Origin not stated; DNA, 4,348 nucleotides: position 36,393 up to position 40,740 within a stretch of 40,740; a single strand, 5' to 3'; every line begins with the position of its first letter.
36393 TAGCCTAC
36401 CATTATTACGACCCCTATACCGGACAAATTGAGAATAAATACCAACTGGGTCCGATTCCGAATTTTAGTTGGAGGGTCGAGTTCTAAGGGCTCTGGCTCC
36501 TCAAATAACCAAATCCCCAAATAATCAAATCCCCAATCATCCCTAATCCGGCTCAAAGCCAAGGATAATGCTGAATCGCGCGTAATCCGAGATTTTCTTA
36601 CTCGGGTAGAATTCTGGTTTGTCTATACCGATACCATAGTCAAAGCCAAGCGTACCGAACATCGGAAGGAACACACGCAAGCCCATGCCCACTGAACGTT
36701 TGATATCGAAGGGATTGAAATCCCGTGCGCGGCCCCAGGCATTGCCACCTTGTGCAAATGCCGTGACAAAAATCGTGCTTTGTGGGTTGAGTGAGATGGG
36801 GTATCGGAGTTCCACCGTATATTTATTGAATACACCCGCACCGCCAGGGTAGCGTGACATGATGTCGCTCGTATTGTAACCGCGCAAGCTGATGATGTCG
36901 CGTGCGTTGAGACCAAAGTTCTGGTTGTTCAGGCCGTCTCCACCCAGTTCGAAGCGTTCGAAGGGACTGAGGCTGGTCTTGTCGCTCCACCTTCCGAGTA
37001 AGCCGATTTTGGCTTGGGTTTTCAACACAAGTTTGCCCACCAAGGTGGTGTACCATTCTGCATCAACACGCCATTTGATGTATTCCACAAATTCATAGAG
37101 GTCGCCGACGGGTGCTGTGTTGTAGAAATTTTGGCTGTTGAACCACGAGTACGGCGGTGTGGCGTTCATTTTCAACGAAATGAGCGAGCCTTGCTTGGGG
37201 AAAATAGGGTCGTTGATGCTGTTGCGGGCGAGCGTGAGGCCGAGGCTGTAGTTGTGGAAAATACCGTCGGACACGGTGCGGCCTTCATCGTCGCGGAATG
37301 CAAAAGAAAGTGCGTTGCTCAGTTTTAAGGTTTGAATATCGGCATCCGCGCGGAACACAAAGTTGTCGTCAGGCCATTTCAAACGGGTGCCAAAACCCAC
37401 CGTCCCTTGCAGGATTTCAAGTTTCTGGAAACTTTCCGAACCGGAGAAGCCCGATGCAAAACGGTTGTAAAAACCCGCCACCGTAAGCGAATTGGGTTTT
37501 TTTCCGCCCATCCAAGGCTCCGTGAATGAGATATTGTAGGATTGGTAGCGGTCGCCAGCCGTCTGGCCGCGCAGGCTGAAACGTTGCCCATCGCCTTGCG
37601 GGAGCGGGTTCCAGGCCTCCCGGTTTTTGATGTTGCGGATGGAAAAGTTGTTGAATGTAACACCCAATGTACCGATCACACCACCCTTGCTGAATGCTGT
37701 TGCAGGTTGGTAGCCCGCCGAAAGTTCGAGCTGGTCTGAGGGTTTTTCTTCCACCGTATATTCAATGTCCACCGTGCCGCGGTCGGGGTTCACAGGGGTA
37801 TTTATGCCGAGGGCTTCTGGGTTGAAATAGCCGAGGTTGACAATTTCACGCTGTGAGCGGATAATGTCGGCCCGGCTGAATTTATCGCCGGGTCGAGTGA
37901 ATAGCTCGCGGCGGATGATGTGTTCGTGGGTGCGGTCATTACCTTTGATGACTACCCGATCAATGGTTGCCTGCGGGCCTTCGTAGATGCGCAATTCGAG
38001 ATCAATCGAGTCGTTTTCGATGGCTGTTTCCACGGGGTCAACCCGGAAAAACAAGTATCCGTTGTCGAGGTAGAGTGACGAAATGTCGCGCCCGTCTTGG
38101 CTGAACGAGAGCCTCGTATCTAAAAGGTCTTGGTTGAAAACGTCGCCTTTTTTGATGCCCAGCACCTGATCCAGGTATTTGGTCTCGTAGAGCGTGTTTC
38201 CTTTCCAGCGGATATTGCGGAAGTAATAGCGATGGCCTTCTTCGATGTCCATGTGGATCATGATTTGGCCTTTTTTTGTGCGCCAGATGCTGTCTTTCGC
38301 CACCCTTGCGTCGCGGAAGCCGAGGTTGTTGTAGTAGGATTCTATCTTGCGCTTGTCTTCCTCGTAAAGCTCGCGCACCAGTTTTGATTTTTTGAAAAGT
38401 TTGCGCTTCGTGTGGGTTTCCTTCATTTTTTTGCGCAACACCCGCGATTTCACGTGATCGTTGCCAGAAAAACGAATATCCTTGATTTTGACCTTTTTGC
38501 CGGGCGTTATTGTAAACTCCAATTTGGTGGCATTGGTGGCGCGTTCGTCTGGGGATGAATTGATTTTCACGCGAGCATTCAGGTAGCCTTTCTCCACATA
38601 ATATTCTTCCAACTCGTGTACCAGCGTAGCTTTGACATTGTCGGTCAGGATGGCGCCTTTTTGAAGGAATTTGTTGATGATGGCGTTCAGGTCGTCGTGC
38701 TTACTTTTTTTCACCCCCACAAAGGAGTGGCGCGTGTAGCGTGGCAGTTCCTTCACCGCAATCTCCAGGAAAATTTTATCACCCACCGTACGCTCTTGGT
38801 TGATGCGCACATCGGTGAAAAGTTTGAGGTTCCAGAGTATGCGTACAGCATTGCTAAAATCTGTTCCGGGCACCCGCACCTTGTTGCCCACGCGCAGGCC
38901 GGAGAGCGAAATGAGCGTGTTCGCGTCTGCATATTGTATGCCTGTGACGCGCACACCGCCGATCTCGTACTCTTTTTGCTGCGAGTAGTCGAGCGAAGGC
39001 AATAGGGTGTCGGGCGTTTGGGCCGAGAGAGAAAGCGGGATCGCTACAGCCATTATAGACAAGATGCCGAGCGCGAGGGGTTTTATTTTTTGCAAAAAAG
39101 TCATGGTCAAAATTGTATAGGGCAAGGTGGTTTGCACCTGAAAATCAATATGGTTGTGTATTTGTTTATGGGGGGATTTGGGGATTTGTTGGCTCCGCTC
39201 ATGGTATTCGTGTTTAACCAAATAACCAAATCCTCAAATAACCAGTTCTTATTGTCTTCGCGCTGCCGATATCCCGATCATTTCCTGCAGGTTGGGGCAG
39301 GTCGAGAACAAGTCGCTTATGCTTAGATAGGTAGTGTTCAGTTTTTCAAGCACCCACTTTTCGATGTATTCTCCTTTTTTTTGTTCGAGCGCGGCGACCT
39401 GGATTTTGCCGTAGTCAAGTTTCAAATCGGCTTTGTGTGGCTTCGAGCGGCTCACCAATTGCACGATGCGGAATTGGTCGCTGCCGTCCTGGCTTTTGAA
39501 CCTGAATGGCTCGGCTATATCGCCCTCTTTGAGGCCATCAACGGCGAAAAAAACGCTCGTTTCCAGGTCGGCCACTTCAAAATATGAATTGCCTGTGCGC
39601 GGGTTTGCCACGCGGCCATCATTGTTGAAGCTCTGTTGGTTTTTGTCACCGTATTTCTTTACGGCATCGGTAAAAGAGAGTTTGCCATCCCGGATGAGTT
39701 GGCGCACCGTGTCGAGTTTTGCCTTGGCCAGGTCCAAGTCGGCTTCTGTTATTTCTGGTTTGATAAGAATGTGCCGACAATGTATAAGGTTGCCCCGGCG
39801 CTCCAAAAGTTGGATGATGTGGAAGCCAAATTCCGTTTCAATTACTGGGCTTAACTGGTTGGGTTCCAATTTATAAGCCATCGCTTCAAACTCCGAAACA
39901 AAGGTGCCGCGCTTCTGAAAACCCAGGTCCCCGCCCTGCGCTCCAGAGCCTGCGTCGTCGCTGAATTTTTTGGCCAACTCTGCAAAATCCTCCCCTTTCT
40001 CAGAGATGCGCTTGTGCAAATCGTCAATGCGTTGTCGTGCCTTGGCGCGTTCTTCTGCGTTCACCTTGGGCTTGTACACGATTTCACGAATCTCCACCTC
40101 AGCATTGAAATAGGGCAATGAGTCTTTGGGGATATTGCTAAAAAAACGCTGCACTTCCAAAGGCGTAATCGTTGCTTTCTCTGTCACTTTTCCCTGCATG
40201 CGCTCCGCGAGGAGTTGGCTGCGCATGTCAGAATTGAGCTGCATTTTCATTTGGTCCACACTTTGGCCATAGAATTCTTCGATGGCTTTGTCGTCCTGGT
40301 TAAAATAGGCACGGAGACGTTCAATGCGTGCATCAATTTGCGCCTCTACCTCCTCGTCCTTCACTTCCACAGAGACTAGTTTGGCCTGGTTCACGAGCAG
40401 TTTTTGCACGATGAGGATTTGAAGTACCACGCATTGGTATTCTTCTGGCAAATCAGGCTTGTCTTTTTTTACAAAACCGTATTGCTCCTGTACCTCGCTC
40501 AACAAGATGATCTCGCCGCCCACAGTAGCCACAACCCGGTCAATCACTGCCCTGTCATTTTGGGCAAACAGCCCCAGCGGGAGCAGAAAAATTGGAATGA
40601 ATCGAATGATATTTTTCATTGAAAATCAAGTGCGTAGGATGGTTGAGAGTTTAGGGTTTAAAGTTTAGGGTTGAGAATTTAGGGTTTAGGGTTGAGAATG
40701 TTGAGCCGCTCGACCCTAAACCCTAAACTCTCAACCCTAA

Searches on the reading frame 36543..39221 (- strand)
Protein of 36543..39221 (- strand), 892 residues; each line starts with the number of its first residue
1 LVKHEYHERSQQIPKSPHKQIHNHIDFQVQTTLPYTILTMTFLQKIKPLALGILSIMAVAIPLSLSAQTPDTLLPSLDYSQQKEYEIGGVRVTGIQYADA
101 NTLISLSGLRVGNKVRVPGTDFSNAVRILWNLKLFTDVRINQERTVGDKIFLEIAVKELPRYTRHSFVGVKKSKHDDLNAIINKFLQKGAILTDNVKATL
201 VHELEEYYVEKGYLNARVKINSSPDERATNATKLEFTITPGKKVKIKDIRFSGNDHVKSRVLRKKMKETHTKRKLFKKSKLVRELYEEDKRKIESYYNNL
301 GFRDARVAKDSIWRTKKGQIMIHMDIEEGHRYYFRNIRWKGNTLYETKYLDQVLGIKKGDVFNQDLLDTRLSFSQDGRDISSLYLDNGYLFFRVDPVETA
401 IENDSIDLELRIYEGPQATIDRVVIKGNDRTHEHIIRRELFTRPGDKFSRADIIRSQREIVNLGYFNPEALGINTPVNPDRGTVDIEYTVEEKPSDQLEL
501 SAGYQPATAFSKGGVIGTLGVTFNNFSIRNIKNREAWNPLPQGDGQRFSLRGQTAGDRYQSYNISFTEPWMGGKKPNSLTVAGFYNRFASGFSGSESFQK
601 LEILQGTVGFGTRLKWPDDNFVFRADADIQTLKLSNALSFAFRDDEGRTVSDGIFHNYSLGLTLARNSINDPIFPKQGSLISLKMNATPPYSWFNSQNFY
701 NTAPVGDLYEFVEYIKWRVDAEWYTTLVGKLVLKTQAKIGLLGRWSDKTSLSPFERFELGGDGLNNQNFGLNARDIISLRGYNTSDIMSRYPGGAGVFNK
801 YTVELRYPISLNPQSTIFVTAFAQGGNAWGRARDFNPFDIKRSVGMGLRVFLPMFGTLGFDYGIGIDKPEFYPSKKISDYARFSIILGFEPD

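Call 89: search_protein_families(library=pfam, proteins=[window:36543-39221:-], max_evalue=0.001)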
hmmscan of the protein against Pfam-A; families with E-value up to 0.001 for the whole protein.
window:36543-39221:- (892 aa): 4 families
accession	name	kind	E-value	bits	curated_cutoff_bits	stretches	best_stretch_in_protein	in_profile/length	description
PF07244.20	POTRA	-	4.3e-43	146.3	21.3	4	332-415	1-79/79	Surface antigen variable number repeat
PF01103.29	Omp85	-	3.8e-31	109.3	24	1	543-873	4-313/325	Omp85 superfamily domain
PF08479.16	POTRA_2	-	3.6e-07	30.4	24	0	166-221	7-60/76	POTRA domain, ShlB-type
PF08478.15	POTRA_1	-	0.00055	20.6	23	0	245-276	2-32/69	POTRA domain, FtsQ-type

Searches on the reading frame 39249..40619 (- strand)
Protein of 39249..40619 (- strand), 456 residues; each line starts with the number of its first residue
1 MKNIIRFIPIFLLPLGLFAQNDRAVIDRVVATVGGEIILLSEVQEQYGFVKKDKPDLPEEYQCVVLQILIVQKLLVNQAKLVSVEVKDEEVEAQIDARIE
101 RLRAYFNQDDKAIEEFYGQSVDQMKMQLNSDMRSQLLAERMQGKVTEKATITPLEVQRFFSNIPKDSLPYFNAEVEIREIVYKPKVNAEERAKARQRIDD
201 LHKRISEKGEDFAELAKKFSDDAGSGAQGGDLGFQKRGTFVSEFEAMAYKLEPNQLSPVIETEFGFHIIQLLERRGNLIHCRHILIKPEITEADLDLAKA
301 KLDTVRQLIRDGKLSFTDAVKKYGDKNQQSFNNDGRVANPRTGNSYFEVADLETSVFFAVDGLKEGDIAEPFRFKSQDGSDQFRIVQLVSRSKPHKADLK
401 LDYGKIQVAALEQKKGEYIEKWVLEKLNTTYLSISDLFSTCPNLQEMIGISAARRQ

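Call 89: search_protein_families(library=pfam, proteins=[window:39249-40619:-], max_evalue=0.001)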
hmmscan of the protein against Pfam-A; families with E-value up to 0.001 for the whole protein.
window:39249-40619:- (456 aa): 5 families
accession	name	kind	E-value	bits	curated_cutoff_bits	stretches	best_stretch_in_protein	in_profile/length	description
PF00639.27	Rotamase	-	9.5e-33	113.5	21.7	2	182-271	6-95/97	PPIC-type PPIASE domain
PF13616.12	Rotamase_3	-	4.2e-28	98.7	22.5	1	173-274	14-115/116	PPIC-type PPIASE domain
PF13145.12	Rotamase_2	-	3.5e-06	28.2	27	1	198-274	46-108/121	PPIC-type PPIASE domain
PF13624.11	SurA_N_3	-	1.1e-05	25.8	27.2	1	25-141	40-161/162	SurA-like N-terminal domain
PF09312.16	SurA_N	-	9e-05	23.1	30.8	1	26-129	1-109/118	SurA N-terminal domain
